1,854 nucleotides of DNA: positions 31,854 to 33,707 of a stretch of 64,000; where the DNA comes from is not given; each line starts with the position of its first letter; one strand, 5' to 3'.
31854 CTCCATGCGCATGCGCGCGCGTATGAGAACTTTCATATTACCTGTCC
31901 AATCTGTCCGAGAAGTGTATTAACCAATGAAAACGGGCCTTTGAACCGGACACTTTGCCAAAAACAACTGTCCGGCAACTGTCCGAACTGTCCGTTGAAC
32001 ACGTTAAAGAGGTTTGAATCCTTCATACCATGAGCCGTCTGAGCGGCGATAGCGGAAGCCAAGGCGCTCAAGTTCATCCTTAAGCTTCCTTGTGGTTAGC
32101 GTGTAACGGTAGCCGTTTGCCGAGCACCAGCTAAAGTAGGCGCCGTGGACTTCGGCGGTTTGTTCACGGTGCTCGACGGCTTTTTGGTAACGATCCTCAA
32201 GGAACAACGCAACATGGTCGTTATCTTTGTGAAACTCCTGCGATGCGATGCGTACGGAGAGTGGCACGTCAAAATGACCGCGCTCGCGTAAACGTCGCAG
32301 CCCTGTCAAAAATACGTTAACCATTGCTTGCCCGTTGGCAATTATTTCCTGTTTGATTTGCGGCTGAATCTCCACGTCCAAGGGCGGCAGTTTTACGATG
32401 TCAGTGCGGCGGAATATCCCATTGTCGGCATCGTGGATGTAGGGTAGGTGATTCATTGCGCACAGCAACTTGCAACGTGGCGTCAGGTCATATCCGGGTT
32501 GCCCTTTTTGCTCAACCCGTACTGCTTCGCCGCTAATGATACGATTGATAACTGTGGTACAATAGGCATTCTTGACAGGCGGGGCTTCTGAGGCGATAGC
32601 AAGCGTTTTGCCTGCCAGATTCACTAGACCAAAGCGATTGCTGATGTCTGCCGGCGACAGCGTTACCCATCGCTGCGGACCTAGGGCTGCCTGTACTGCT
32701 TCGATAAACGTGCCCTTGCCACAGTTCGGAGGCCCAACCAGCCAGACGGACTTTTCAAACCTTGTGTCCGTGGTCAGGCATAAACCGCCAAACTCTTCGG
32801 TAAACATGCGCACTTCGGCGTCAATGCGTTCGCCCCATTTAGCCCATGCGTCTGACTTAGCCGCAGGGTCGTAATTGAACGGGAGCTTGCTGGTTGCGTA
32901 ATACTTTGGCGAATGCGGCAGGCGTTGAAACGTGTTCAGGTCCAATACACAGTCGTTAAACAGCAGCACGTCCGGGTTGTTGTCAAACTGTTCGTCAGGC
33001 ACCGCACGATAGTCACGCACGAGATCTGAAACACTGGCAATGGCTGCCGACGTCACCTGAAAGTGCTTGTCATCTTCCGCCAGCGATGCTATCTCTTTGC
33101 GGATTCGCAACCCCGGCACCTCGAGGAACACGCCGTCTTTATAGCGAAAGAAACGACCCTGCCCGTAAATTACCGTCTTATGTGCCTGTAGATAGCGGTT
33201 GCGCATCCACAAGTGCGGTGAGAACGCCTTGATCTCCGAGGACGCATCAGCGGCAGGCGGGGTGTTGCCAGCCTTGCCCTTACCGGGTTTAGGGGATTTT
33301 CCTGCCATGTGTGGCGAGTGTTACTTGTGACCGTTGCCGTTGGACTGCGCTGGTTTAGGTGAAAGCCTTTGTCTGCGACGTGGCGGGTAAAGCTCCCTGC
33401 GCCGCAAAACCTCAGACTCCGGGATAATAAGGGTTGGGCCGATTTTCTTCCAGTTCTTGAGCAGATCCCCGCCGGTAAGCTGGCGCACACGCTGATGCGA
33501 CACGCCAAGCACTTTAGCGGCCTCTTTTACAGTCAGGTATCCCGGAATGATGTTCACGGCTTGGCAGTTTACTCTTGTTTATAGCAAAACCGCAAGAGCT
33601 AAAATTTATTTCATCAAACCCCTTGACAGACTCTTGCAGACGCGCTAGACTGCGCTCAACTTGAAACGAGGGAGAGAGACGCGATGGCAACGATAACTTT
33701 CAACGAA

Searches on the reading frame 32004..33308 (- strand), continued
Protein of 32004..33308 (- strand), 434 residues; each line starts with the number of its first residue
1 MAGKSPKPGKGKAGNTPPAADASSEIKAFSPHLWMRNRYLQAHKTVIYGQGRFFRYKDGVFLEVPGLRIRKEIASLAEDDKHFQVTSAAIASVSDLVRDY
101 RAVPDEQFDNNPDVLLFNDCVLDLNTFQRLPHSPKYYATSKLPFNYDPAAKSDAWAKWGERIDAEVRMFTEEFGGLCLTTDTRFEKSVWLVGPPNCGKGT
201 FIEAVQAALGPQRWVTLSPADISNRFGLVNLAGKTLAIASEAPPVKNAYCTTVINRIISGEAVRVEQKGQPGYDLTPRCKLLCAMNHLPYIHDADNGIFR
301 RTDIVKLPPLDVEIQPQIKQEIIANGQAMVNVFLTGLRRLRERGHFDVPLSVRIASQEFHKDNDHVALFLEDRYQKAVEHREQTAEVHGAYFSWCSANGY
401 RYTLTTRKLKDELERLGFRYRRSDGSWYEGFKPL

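Call 60: fold_search(model_id=the predicted structure, library=pdb)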
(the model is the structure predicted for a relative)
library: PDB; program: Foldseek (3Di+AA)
matches with E <= 10: 1533; with E <= 0.001: 339
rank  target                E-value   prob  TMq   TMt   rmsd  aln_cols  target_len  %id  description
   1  7ola_C                5.9e-19  1.00  0.59  0.60   6.4       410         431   23  Structure of Primase-Helicase in SaPI5 (released 2022-07-13)
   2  7om0_D                6.4e-18  1.00  0.58  0.57   6.6       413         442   24  Structure of Primase-Helicase in SaPI5 (released 2022-07-13)
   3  7ola_A                1.5e-17  1.00  0.59  0.58   6.4       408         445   24  Structure of Primase-Helicase in SaPI5 (released 2022-07-13)
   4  7ola_B                3.8e-17  1.00  0.58  0.57   6.5       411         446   23  Structure of Primase-Helicase in SaPI5 (released 2022-07-13)
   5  7om0_A                1.3e-16  1.00  0.59  0.58   6.4       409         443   24  Structure of Primase-Helicase in SaPI5 (released 2022-07-13)
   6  7ola_D                1.6e-16  1.00  0.60  0.69   4.7       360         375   24  Structure of Primase-Helicase in SaPI5 (released 2022-07-13)
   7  7ola_F                4.1e-16  1.00  0.54  0.65   5.0       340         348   24  Structure of Primase-Helicase in SaPI5 (released 2022-07-13)
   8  8wh6_D                5.1e-16  1.00  0.54  0.44  10.8       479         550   14  MPOX E5 hexamer ADP and ssDNA bound and clear primase domain conformation (released 2024-09-25)
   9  8wh0_B                9.8e-16  1.00  0.55  0.52   8.8       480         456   14  MPOX E5 hexamer ssDNA and AMP-PNP bound conformation (released 2024-10-09)
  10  9ilz_E                1.1e-15  1.00  0.52  0.35  11.0       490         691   14  The Cryo-EM structure of MPXV E5 in complex with ssDNA (released 2025-06-18)
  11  8wh3_A                1.4e-15  1.00  0.52  0.49  10.7       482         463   14  MPOX E5 hexamer apo form (released 2024-09-25)
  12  8wgy_E                1.5e-15  1.00  0.55  0.33   9.7       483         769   13  MPOX E5 hexamer AMP-PNP and ssDNA bound form with clear primase domain (released 2024-10-16)
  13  8wh0_A                1.8e-15  1.00  0.55  0.53   9.0       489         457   14  MPOX E5 hexamer ssDNA and AMP-PNP bound conformation (released 2024-10-09)
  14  8xj7_D                2.0e-15  1.00  0.54  0.52   9.2       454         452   14  The Cryo-EM structure of MPXV E5 in complex with DNA (released 2024-05-01)
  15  8wh0_D                2.2e-15  1.00  0.53  0.51   9.3       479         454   14  MPOX E5 hexamer ssDNA and AMP-PNP bound conformation (released 2024-10-09)
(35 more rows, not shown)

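Call 72: find_encoding_contigs(protein=P0019, flank=3000, max_places=1)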
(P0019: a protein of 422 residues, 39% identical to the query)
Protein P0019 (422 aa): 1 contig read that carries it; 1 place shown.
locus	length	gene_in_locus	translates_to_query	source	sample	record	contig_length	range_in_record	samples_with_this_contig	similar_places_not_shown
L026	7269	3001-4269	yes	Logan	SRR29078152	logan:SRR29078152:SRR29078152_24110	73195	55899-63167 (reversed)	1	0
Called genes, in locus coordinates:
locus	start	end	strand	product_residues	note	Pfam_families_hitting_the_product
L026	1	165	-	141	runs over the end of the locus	PF14359:DUF4406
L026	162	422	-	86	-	-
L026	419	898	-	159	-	-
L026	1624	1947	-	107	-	-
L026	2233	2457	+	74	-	PF01381:HTH_3 (weak), PF13560:HTH_31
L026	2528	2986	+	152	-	PF13455:MUG113 (weak)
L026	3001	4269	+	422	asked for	PF08706:D5_N, PF00519:PPV_E1_C (weak), PF19263:DUF5906, PF03288:Pox_D5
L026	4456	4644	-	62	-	-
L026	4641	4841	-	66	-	-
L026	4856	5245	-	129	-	-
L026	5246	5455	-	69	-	-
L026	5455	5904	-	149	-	-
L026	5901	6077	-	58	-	-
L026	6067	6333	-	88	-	-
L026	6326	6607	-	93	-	-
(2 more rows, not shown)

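Call 78: search_protein_families(library=ncbifam, proteins=[window:32004-33308:-], max_evalue=0.01)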
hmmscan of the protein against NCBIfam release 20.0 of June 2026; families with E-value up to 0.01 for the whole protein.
window:32004-33308:- (434 aa): 3 families
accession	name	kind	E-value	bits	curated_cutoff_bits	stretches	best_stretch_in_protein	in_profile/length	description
TIGR01613.1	primase_Cterm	subfamily_domain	2.9e-48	164.3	108.7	1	116-402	4-298/304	phage/plasmid primase, P4 family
NF011296.0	PRK14709.1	subfamily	1e-28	100.2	613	1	70-431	85-457/469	hypothetical protein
NF005477.0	PRK07078.1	subfamily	3.6e-21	75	1014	1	85-425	388-735/759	hypothetical protein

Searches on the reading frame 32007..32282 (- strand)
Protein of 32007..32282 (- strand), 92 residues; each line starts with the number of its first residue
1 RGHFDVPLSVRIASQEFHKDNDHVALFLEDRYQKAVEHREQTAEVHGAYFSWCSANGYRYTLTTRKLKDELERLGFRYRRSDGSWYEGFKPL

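Call 77: search_solved_structures(query=window:32007-32282:-, max_evalue=10, show_alignments=2)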
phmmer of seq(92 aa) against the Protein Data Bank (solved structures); distinct sequences matched with E-value up to 10: 4.
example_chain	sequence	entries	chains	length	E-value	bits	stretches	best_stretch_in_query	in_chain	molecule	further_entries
6rfz_A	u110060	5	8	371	0.099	16.2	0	33-58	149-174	lectin PLL2 from Photorhabdus laumondii | Photorhabdus luminescens subsp. laumondii TTO1 complete genome segment 3/17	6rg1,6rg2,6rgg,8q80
7ola_A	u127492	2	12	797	0.2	15.2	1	4-82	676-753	DNA primase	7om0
5mxe_A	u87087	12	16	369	0.63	13.6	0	34-82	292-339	Photorhabdus asymbiotica lectin PHL | lectin PHL | Photorhabdus asymbitoca lectin PHL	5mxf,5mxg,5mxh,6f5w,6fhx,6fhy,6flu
8ie2_B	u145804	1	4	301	0.82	13.2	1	15-77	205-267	Glycine--tRNA ligase alpha subunit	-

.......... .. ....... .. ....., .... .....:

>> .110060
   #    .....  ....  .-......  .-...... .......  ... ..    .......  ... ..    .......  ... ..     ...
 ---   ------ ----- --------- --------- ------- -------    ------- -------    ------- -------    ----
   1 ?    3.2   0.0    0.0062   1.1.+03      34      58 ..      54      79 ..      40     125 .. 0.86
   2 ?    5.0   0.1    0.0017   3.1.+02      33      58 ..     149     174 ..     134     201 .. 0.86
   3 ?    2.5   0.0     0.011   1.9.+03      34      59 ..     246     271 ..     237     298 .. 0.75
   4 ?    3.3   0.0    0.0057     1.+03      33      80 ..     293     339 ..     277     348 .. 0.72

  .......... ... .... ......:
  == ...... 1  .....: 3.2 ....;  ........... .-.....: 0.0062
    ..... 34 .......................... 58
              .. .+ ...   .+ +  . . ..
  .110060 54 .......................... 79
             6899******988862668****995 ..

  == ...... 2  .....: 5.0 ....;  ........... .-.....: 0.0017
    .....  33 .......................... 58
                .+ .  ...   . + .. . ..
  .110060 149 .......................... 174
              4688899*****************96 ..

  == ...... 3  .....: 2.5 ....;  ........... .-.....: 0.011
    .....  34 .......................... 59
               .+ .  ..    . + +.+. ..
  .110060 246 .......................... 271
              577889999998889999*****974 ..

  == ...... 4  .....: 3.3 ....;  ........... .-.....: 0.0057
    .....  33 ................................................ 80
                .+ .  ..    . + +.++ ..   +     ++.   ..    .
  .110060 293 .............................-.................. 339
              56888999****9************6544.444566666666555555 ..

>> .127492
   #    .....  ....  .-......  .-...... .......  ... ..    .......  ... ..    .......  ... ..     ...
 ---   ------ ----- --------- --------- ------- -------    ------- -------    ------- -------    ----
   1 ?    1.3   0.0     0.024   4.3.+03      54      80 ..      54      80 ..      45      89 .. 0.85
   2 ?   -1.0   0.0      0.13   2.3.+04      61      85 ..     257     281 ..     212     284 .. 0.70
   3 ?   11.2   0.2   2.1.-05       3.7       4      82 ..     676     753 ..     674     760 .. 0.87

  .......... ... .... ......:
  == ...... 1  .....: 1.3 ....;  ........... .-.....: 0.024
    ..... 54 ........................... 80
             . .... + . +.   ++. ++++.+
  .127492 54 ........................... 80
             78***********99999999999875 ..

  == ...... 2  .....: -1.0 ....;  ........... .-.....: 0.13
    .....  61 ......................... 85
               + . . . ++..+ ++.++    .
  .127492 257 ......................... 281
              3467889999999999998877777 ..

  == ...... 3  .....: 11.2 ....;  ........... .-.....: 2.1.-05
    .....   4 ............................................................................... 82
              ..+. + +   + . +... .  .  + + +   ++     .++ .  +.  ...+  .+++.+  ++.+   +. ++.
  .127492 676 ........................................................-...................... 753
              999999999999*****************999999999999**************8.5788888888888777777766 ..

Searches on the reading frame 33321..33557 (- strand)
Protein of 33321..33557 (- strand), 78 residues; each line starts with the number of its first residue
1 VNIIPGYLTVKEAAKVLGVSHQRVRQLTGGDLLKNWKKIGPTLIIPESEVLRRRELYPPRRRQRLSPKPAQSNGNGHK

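Call 78: search_protein_families(library=ncbifam, proteins=[window:33321-33557:-], max_evalue=0.01)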
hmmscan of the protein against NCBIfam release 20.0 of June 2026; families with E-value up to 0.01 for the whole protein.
window:33321-33557:- (78 aa): 1 family
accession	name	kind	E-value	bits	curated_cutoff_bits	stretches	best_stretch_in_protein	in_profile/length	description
TIGR01764.1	excise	domain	2.6e-05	24.5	28.8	1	7-49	1-42/49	excisionase family DNA-binding protein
